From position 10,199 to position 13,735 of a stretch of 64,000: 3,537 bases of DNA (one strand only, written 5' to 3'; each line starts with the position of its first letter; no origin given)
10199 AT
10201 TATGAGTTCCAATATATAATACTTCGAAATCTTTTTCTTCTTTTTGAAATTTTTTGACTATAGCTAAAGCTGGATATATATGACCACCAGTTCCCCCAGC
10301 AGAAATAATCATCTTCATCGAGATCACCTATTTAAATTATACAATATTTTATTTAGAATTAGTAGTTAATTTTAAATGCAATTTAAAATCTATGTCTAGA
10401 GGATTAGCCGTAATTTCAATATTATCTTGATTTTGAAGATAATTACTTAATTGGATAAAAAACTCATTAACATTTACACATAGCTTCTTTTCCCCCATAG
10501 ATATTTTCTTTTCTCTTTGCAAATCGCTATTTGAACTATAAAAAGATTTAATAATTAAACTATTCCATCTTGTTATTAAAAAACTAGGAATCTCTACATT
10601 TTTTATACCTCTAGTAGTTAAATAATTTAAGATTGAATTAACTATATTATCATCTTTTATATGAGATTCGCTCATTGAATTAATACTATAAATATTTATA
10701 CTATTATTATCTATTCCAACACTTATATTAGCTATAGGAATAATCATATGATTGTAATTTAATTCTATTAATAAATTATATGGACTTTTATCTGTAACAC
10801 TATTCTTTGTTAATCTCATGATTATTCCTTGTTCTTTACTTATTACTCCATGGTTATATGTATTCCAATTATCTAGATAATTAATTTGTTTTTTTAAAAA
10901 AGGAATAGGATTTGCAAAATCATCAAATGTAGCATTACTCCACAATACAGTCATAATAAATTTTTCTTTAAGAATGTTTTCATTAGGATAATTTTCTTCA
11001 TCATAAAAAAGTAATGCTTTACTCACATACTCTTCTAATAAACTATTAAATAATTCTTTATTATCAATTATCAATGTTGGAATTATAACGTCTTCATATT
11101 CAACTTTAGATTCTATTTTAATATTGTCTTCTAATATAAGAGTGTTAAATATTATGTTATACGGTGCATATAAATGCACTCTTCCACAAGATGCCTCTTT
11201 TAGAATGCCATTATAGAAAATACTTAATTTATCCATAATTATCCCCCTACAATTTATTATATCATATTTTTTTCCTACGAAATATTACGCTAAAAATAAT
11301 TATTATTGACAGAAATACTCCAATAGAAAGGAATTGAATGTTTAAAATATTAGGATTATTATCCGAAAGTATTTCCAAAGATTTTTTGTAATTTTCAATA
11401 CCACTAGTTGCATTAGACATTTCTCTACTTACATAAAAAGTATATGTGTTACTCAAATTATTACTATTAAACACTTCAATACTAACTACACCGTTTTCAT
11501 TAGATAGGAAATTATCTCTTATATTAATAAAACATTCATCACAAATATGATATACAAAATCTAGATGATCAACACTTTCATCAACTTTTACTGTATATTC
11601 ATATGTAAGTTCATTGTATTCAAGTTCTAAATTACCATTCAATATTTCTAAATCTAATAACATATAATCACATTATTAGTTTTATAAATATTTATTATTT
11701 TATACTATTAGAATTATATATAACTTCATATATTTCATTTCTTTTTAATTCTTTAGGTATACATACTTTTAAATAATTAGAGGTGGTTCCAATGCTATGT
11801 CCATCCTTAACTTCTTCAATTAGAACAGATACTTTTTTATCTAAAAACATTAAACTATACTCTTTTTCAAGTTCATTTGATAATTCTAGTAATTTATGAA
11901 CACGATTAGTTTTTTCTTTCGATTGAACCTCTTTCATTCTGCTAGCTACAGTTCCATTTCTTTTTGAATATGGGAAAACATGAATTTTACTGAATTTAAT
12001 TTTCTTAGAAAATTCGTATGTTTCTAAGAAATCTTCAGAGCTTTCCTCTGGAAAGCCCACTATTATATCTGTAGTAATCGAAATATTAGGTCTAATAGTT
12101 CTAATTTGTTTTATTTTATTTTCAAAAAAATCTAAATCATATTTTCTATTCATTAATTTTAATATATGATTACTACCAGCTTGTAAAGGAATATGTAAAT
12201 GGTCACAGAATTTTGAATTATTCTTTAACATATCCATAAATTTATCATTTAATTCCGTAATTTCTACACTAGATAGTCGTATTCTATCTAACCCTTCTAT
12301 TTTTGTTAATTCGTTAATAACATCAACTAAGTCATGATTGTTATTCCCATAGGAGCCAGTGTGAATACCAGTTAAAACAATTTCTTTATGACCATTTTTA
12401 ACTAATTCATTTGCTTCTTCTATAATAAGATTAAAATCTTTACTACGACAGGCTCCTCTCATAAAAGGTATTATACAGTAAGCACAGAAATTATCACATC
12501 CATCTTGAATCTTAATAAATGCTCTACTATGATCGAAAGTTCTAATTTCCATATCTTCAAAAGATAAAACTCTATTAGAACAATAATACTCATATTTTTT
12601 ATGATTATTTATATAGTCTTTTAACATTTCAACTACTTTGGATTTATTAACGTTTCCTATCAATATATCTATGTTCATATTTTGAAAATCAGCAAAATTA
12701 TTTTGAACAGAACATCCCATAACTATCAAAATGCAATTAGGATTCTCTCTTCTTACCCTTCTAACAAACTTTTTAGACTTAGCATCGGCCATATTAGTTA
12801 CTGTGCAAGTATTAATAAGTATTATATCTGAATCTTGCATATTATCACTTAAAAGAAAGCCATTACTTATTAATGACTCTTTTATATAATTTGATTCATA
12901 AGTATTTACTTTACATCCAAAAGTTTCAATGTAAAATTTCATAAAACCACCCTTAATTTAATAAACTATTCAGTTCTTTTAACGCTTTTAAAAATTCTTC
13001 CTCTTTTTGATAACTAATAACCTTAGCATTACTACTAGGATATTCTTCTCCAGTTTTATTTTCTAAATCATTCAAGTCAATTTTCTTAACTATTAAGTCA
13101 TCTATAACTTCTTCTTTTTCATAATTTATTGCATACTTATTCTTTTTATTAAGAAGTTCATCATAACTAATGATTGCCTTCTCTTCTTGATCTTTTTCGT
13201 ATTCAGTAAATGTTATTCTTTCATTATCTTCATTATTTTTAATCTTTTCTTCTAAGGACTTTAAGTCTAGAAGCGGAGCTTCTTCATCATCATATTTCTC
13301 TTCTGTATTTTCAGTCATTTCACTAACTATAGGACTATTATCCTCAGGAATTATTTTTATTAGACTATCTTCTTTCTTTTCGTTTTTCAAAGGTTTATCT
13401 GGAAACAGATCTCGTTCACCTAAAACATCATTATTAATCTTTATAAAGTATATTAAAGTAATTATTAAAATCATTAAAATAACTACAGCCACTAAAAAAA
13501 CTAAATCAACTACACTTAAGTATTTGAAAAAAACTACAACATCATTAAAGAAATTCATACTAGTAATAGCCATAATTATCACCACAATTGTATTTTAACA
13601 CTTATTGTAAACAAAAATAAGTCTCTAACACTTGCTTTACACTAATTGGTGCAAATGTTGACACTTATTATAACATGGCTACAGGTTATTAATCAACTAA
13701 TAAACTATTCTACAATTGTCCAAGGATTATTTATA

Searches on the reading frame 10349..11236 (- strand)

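Call 80: search_protein_families(library=pfam, proteins=[window:10349-11236:-], max_evalue=0.001)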
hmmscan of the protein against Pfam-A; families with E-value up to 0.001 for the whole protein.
window:10349-11236:- (295 aa): 1 family
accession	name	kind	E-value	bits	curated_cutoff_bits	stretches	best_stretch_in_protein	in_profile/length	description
PF11153.13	DUF2931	-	0.00017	21.8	22.2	1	178-251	24-99/182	Protein of unknown function (DUF2931)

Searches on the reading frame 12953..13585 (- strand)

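Call 58: search_protein_families(library=pfam, proteins=[window:12953-13585:-], max_evalue=0.001)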
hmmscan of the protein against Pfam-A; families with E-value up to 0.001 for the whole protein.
window:12953-13585:- (210 aa): 1 family
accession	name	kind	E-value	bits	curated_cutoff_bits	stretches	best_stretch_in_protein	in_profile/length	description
PF12698.13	ABC2_membrane_3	-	0.00022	20.9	31.6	1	30-175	3-133/347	ABC-2 family transporter protein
